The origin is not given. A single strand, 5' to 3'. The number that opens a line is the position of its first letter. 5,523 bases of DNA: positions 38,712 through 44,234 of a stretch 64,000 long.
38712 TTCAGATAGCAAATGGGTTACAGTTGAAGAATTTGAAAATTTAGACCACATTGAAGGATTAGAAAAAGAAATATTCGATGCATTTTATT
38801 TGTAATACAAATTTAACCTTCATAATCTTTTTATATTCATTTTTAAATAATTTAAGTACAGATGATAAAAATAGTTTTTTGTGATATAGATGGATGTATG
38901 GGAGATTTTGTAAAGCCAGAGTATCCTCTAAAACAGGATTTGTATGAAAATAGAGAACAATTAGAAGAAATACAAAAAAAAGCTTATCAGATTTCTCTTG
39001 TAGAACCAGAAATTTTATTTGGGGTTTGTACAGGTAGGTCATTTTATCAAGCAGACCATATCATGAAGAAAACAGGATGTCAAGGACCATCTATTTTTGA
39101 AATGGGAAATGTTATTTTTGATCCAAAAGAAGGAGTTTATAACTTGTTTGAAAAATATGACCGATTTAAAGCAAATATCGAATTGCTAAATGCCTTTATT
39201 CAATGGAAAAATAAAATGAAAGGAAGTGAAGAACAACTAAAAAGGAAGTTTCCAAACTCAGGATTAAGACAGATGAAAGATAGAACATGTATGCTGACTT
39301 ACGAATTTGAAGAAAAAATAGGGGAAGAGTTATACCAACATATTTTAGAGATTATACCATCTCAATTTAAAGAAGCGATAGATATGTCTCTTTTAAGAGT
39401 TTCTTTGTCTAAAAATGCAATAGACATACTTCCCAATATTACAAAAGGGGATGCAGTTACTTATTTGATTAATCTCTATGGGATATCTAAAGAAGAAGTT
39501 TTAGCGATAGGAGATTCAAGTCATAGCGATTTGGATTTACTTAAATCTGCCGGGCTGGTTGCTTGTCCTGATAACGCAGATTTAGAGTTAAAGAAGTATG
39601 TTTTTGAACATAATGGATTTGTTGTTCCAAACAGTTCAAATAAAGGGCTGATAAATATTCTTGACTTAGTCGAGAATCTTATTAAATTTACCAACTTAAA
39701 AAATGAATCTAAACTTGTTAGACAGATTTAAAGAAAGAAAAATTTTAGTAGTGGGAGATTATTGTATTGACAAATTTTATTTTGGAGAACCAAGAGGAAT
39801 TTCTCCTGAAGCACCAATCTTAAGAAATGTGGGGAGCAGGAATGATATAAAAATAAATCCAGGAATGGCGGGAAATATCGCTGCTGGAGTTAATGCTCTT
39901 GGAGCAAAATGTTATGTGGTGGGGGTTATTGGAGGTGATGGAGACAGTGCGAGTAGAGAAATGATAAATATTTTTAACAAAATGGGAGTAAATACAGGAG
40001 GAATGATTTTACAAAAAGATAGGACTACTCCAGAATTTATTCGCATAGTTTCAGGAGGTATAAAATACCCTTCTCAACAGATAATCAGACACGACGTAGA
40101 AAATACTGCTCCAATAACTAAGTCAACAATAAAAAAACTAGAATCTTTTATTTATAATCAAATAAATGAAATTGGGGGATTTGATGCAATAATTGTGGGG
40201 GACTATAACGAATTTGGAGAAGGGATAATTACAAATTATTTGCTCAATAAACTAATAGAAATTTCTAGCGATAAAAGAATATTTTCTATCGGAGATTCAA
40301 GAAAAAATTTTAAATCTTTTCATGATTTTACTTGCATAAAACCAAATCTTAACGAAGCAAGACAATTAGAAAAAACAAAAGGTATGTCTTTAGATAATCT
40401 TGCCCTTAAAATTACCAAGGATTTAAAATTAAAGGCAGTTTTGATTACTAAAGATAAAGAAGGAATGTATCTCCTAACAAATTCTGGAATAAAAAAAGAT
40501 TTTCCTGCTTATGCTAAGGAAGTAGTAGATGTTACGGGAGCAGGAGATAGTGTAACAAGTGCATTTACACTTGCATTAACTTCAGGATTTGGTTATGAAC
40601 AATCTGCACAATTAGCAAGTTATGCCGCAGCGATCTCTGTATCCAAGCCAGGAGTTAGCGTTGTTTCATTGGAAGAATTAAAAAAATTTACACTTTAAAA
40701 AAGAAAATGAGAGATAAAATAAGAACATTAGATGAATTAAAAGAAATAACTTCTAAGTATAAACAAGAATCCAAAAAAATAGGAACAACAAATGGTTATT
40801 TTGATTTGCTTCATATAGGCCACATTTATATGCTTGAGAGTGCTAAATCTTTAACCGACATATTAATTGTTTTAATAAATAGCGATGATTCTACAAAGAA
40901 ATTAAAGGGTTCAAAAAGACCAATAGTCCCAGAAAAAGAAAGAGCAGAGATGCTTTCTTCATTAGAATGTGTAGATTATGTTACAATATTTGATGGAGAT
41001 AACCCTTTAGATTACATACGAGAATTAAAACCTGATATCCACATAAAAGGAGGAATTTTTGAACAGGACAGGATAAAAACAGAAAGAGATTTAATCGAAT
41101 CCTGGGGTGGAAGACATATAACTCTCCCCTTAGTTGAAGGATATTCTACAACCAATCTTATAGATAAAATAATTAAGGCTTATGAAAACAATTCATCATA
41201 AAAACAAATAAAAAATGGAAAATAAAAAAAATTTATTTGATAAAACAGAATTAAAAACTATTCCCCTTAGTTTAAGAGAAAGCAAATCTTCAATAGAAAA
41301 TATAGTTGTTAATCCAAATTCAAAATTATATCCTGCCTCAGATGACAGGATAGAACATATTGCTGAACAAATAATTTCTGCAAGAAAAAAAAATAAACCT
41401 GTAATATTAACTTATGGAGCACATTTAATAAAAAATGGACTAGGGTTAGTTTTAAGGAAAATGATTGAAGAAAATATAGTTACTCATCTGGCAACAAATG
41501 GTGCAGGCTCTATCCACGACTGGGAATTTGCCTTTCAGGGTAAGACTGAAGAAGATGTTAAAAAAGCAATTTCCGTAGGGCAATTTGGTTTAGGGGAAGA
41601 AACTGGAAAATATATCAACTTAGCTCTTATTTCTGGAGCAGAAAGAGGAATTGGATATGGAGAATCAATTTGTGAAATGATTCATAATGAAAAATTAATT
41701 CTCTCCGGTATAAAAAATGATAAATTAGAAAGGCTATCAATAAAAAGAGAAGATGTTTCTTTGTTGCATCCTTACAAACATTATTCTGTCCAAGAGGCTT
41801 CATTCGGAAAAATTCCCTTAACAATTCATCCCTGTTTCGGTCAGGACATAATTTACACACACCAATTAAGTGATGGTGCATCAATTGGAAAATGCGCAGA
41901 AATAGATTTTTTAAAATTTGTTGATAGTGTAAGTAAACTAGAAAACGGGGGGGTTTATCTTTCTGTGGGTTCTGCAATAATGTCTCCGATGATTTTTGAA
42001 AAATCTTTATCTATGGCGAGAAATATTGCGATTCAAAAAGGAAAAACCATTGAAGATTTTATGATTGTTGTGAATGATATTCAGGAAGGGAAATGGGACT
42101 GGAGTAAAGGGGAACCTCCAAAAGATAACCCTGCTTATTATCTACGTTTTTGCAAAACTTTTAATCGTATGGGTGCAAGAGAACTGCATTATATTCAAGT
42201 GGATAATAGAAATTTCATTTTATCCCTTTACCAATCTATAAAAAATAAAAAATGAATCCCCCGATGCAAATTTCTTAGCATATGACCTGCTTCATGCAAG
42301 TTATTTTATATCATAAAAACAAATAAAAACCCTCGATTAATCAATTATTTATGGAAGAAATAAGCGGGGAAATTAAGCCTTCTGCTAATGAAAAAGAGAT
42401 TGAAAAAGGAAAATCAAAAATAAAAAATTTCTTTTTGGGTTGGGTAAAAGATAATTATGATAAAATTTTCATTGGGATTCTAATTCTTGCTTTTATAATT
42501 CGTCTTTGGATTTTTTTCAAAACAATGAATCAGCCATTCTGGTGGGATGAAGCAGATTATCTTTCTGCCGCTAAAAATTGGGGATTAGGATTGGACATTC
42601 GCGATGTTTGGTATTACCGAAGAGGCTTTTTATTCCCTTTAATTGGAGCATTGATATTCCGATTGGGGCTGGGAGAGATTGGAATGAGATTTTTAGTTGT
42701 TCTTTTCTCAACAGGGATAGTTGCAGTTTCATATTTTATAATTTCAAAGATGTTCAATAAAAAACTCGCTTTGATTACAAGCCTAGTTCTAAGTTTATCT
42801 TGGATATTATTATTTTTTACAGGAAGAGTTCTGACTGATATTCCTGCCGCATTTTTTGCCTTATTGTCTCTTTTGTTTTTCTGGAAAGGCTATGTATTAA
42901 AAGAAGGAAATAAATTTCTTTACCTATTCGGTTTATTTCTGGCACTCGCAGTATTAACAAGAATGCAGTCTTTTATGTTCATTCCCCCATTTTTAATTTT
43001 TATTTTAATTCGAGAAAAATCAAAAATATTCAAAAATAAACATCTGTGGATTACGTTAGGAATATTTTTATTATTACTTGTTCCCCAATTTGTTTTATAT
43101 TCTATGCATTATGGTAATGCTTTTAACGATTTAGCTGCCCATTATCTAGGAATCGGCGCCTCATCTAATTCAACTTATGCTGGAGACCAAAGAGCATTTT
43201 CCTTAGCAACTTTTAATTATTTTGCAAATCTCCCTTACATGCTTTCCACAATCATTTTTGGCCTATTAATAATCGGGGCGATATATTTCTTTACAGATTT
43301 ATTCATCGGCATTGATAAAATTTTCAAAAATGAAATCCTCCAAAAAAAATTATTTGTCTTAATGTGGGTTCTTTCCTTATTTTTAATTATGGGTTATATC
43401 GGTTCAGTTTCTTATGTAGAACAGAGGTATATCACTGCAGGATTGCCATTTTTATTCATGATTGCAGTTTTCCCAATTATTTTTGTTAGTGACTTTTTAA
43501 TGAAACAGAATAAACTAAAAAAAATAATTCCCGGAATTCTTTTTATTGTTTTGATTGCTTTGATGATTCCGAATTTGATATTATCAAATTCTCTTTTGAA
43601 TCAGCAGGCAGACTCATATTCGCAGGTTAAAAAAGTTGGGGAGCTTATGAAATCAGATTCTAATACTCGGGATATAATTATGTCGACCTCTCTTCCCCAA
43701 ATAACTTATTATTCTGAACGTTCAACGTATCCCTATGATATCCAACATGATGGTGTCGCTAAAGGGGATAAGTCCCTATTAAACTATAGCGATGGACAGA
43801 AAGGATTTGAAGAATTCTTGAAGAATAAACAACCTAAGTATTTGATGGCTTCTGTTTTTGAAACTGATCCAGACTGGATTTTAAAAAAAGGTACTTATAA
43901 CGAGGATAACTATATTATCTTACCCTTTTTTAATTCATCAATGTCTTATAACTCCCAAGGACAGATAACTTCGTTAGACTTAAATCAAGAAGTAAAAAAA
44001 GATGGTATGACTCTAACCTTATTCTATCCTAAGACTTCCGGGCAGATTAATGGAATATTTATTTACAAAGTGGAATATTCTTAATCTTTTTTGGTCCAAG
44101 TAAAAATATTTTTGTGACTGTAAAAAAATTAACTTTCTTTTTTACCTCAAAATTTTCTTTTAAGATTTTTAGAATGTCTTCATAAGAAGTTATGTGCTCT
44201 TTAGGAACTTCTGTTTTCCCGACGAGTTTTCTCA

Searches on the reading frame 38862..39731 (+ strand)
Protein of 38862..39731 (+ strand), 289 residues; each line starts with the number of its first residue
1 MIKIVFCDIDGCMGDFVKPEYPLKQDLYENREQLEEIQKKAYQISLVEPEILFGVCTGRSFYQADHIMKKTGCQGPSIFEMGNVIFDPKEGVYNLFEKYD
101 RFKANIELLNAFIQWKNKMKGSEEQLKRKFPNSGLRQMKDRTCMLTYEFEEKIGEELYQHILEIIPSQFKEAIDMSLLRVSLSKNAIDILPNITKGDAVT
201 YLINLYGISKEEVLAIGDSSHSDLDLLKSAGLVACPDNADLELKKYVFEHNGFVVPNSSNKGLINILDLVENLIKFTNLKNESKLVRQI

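Call 3: search_protein_families(library=pfam, proteins=[window:38862-39731:+], max_evalue=0.01)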
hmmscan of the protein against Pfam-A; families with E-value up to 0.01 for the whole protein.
window:38862-39731:+ (289 aa): 3 families
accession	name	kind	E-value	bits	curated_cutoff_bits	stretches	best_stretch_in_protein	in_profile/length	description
PF08282.18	Hydrolase_3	-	3e-17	63.6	20.9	1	34-247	16-239/255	haloacid dehalogenase-like hydrolase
PF05116.19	S6PP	-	7.8e-08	32.6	20.3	1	29-242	16-212/247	Sucrose-6F-phosphate phosphohydrolase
PF00702.32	Hydrolase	-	0.00017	22.5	26.4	1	2-231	1-191/191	haloacid dehalogenase-like hydrolase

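Call 42: search_protein_families(library=ncbifam, proteins=[window:38862-39731:+], max_evalue=0.01)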
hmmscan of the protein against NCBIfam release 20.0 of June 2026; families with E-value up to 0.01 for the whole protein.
window:38862-39731:+ (289 aa): 16 families
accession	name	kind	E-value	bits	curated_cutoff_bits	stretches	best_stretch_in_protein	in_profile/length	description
TIGR00099.1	Cof-subfamily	subfamily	1.2e-18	67.6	137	1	4-247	1-240/256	Cof-type HAD-IIB family hydrolase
TIGR01487.1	Pglycolate_arch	equivalog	3.1e-17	63.1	122.75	1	167-266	119-214/215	phosphoglycolate phosphatase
TIGR01482.1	SPP-subfamily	subfamily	2.4e-16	60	107.15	1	38-247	24-201/225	sucrose-phosphate phosphatase subfamily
TIGR01484.1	HAD-SF-IIB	subfamily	1.7e-14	54.4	41.8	1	47-232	29-217/221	HAD-IIB family hydrolase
NF002245.0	PRK01158.1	equivalog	1e-13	51.1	198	1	52-246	38-208/233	phosphoglycolate phosphatase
TIGR02471.1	sucr_syn_bact_C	equivalog_domain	4.5e-06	26.4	209.75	1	26-268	9-232/236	sucrose-phosphate synthase, sucrose phosphatase-like domain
NF045966.1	YcsE_rel_Pase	equivalog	8.8e-06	25.4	220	1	191-245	188-241/265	YcsE-related riboflavin metabolism phosphatase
NF007806.0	PRK10513.1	equivalog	2.3e-05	23.9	273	1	188-245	189-246/270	sugar-phosphatase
TIGR02461.1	osmo_MPG_phos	equivalog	3.6e-05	24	244.35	1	4-228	1-218/227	mannosyl-3-phosphoglycerate phosphatase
TIGR01486.1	HAD-SF-IIB-MPGP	subfamily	0.00012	21.6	164.75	1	4-263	1-249/257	mannosyl-3-phosphoglycerate phosphatase family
TIGR01662.1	HAD-SF-IIIA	subfamily_domain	0.00016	21.8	44.6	0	197-232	97-133/141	HAD-IIIA family hydrolase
TIGR01485.1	SPP_plant-cyano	equivalog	0.00018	21.2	183.65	1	56-230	43-202/249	sucrose-phosphate phosphatase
NF007821.0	PRK10530.1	equivalog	0.0029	16.9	274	1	194-245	199-249/272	pyridoxal phosphatase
TIGR02254.1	YjjG_YfnB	equivalog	0.0044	16.5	159.9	0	207-242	166-201/223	YjjG family noncanonical pyrimidine nucleotidase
TIGR01670.1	KdsC-phosphatas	subfamily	0.0071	16.3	106.95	0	200-252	82-136/154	3-deoxy-D-manno-octulosonate 8-phosphate phosphatase, YrbI family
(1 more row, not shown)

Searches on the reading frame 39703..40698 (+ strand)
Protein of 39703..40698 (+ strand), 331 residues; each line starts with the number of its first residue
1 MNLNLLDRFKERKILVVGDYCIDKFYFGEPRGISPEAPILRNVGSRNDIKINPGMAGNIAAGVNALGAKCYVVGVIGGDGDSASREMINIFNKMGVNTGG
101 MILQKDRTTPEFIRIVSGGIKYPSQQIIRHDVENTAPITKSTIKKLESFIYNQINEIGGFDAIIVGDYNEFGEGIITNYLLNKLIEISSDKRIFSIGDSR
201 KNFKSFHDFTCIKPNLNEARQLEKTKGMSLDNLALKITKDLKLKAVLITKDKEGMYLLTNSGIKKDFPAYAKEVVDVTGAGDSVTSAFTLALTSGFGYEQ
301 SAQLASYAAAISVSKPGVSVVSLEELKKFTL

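Call 3: search_protein_families(library=pfam, proteins=[window:39703-40698:+], max_evalue=0.01)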
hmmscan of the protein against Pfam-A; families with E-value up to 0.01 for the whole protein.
window:39703-40698:+ (331 aa): 2 families
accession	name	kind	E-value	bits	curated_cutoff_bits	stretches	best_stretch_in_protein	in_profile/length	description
PF00294.29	PfkB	-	1.1e-26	94.3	25.8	1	54-320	37-297/302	pfkB family carbohydrate kinase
PF08543.17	Phos_pyr_kin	-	0.0039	17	27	1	206-305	117-224/246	Phosphomethylpyrimidine kinase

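Call 42: search_protein_families(library=ncbifam, proteins=[window:39703-40698:+], max_evalue=0.01)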
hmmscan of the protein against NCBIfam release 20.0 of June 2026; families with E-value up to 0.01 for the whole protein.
window:39703-40698:+ (331 aa): 22 families
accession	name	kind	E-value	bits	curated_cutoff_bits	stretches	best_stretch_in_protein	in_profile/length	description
TIGR02198.1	rfaE_dom_I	equivalog_domain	5.7e-71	239.2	345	1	7-329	3-313/315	D-glycero-beta-D-manno-heptose-7-phosphate kinase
NF008454.0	PRK11316.1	equivalog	3.9e-50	170.8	521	1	6-328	5-310/475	bifunctional D-glycero-beta-D-manno-heptose-7-phosphate kinase/D-glycero-beta-D-manno-heptose 1-phosphate adenylyltransferase HldE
TIGR02152.1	D_ribokin_bact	equivalog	1.2e-18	67.5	299.65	1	207-318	174-286/298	ribokinase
TIGR03168.1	1-PFK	subfamily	1.8e-14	53.4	216.4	1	208-328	176-297/305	hexose kinase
TIGR03828.1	pfkB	equivalog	4.7e-14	52.1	292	1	209-328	177-297/305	1-phosphofructokinase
TIGR04382.1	myo_inos_iolC_N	equivalog_domain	1.1e-13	51.2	300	2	232-325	209-304/309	5-dehydro-2-deoxygluconokinase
NF041134.1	R1P_kin_Thcocales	equivalog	1.1e-11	44.7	500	1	235-328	185-280/291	ADP-dependent ribose-1-phosphate kinase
NF008353.0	PRK11142.1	equivalog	1.5e-10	41.1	341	1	211-327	181-300/307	ribokinase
NF006957.1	PRK09434.1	equivalog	9.2e-10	38.5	450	1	229-306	198-274/302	fructokinase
NF007068.0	PRK09513.1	equivalog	2e-08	33.8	432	1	143-328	115-301/312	1-phosphofructokinase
NF040938.1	KDG_KDGal_kin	equivalog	9.5e-08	31.5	400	1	232-316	204-287/305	bifunctional 2-dehydro-3-deoxygluconokinase/2-dehydro-3-deoxygalactonokinase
NF049991.1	TagKinase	equivalog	1.4e-07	30.7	420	1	220-329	203-314/321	tagatose kinase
NF053626.1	RibKinHalex1628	equivalog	4.3e-07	29.7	330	1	239-319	198-279/293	ATP-dependent ribose-1-phosphate kinase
NF041164.1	NucKinThplmales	equivalog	7e-07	28.7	450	1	242-315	201-274/295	nucleoside kinase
NF041320.1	pfkB_Halo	equivalog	5.2e-06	26.1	400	1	208-328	171-292/302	1-phosphofructokinase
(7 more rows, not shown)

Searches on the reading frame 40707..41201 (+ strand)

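Call 16: search_protein_families(library=pfam, proteins=[window:40707-41201:+], max_evalue=0.001)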
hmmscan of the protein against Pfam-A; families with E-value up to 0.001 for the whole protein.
window:40707-41201:+ (164 aa): 1 family
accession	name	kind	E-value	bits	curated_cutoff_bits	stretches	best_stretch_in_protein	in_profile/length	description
PF01467.32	CTP_transf_like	-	5.7e-21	75.6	21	1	28-152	2-131/133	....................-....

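Call 42: search_protein_families(library=ncbifam, proteins=[window:40707-41201:+], max_evalue=0.01)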
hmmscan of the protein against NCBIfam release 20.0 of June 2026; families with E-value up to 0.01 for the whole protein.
window:40707-41201:+ (164 aa): 15 families
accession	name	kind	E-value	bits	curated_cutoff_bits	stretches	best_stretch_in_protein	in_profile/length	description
TIGR02199.1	rfaE_dom_II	equivalog_domain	1.7e-50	170.6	181.5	1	15-156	3-143/144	D-glycero-beta-D-manno-heptose 1-phosphate adenylyltransferase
NF008454.0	PRK11316.1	equivalog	1.5e-40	139.2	521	1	6-157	323-473/475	bifunctional D-glycero-beta-D-manno-heptose-7-phosphate kinase/D-glycero-beta-D-manno-heptose 1-phosphate adenylyltransferase HldE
TIGR00125.1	cyt_tran_rel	domain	1.2e-18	67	27.7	1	25-91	1-64/65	adenylyltransferase/cytidyltransferase family protein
TIGR01518.1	g3p_cytidyltrns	equivalog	9.6e-10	38.6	165.4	1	28-118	3-92/125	glycerol-3-phosphate cytidylyltransferase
NF005988.0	PRK08099.1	equivalog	1.2e-06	27.9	201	1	8-65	51-107/411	multifunctional transcriptional regulator/nicotinamide-nucleotide adenylyltransferase/ribosylnicotinamide kinase NadR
NF001985.0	PRK00777.1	subfamily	1.1e-05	25.6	104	1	30-85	11-64/157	pantetheine-phosphate adenylyltransferase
TIGR01510.1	coaD_prev_kdtB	equivalog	7e-05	22.9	103.3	1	29-115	5-86/155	pantetheine-phosphate adenylyltransferase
NF004162.0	PRK05627.1-5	equivalog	7.1e-05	22.4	241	1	18-99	10-90/304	bifunctional riboflavin kinase/FAD synthetase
NF005518.0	PRK07143.1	equivalog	0.00014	21.4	232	1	29-96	21-88/281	hypothetical protein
NF002250.0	PRK01170.1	subfamily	0.00022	20.8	489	1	28-81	5-55/322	bifunctional pantetheine-phosphate adenylyltransferase/NTP phosphatase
TIGR01526.1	nadR_NMN_Atrans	equivalog_domain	0.00023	20.5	341.15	1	23-64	1-44/325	nicotinamide-nucleotide adenylyltransferase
NF045965.1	RibF_rel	equivalog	0.00055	19.5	200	1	30-93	19-87/279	FAD synthase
NF003787.0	PRK05379.1-4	equivalog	0.0026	16.8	449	1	30-86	16-68/346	bifunctional nicotinamide-nucleotide adenylyltransferase/Nudix hydroxylase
NF041124.1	CoaD_Thcocales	equivalog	0.0085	16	290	0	28-87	9-68/156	phosphopantetheine adenylyltransferase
NF000841.0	PRK00071.1-4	equivalog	0.0092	15.8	197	0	19-84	3-66/194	nicotinate-nucleotide adenylyltransferase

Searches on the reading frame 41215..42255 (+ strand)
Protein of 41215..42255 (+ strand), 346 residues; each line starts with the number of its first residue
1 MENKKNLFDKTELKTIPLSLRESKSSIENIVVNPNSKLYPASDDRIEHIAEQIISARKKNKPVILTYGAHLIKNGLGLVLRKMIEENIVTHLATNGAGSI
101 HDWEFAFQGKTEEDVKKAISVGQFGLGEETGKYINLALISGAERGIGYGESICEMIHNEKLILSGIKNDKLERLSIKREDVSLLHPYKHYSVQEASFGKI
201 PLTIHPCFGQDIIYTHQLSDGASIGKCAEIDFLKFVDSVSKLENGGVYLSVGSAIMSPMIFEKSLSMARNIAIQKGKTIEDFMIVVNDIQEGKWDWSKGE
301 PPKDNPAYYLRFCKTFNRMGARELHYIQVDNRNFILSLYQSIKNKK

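Call 16: search_protein_families(library=pfam, proteins=[window:41215-42255:+], max_evalue=0.001)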
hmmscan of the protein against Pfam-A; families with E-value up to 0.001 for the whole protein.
window:41215-42255:+ (346 aa): 1 family
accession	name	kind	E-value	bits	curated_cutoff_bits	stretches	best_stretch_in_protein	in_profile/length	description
PF01916.23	DS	-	0.00059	19.6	27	1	52-111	22-82/288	Deoxyhypusine synthase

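Call 41: search_solved_structures(query=window:41215-42255:+, max_evalue=1, show_alignments=2)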
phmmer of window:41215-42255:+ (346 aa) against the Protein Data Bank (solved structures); distinct sequences matched with E-value up to 1: 11.
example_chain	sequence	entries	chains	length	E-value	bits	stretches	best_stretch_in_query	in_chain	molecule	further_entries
6lrh_A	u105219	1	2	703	0.65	12.4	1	42-122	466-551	Alr4995 protein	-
6lrf_A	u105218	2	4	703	0.65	12.4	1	42-122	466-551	Alr4995 protein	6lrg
1dhs_A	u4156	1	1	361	0.93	11.9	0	34-99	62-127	DEOXYHYPUSINE SYNTHASE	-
1rlz_A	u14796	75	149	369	0.96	11.8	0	34-99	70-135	Deoxyhypusine synthase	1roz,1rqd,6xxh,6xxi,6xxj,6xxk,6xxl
9id2_A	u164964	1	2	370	0.97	11.8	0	34-99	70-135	Deoxyhypusine synthase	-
8r3u_AAA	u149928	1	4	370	0.97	11.8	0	34-99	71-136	Deoxyhypusine synthase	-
8pvu_A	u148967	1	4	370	0.97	11.8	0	34-99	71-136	Deoxyhypusine synthase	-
7a6s_A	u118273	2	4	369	0.97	11.8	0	34-99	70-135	Deoxyhypusine synthase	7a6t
8a0g_A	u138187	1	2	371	0.97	11.8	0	34-99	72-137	Deoxyhypusine synthase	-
6p4v_A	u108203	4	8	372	0.97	11.8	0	34-99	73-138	Deoxyhypusine synthase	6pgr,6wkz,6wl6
8a0e_A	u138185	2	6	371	0.98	11.8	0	34-99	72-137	Deoxyhypusine synthase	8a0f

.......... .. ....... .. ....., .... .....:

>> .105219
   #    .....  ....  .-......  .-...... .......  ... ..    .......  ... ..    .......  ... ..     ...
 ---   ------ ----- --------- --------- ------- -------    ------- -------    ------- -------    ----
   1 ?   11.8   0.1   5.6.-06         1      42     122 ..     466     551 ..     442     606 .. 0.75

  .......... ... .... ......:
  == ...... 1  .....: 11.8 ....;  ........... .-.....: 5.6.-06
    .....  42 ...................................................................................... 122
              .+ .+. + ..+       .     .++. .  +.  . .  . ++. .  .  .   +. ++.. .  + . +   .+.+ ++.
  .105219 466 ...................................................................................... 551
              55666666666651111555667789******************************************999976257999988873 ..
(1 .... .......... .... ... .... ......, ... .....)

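Call 42: search_protein_families(library=ncbifam, proteins=[window:41215-42255:+], max_evalue=0.01)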
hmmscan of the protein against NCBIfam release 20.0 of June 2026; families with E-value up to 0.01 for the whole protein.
window:41215-42255:+ (346 aa): 3 families
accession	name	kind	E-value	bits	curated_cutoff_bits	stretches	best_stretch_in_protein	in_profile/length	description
NF052581.1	GSU2086_dom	subfamily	6e-90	301.9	250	1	8-340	2-300/301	GSU2086 family protein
TIGR00321.1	dhys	equivalog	0.00047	19.6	304.25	1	45-113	32-98/301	deoxyhypusine synthase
TIGR00300.1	TIGR00300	equivalog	0.0048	15.8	410.8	1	44-121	185-263/407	ornithine cyclodeaminase, nickel-pincer nucleotide-dependent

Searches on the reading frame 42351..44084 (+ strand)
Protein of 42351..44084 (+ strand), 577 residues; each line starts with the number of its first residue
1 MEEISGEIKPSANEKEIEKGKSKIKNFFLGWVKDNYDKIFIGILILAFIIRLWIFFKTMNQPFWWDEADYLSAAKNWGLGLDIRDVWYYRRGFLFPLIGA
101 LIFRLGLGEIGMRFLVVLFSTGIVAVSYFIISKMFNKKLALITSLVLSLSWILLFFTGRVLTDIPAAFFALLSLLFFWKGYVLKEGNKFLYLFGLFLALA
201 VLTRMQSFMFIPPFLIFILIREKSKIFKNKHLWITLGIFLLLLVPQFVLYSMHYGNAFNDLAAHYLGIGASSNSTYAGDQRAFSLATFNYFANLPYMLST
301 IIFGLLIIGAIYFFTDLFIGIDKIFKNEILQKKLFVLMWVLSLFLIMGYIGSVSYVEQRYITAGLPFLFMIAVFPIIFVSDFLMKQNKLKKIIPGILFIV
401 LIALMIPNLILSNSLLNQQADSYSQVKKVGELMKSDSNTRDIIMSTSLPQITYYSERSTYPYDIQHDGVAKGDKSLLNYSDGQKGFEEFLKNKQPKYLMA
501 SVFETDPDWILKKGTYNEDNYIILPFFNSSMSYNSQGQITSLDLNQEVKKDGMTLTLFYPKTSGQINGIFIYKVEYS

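Call 16: search_protein_families(library=pfam, proteins=[window:42351-44084:+], max_evalue=0.001)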
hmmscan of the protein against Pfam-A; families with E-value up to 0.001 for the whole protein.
window:42351-44084:+ (577 aa): 2 families
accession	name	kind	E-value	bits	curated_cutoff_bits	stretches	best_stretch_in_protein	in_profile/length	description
PF13231.12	PMT_2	-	4.2e-15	56.8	26.1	1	93-246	4-157/160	Dolichyl-phosphate-mannose-protein mannosyltransferase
PF02366.24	PMT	-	3.7e-10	40.2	22.7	1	109-249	82-233/245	Dolichyl-phosphate-mannose-protein mannosyltransferase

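Call 42: search_protein_families(library=ncbifam, proteins=[window:42351-44084:+], max_evalue=0.01)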
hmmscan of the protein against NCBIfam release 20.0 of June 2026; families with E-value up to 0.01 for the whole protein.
window:42351-44084:+ (577 aa): 1 family
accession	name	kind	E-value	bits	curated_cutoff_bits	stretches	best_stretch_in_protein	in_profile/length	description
NF047440.1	LA3751_2_3_fam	subfamily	9.1e-05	21.5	200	1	93-451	83-421/460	LA_3751/LA_3752 family putative glycosyltransferase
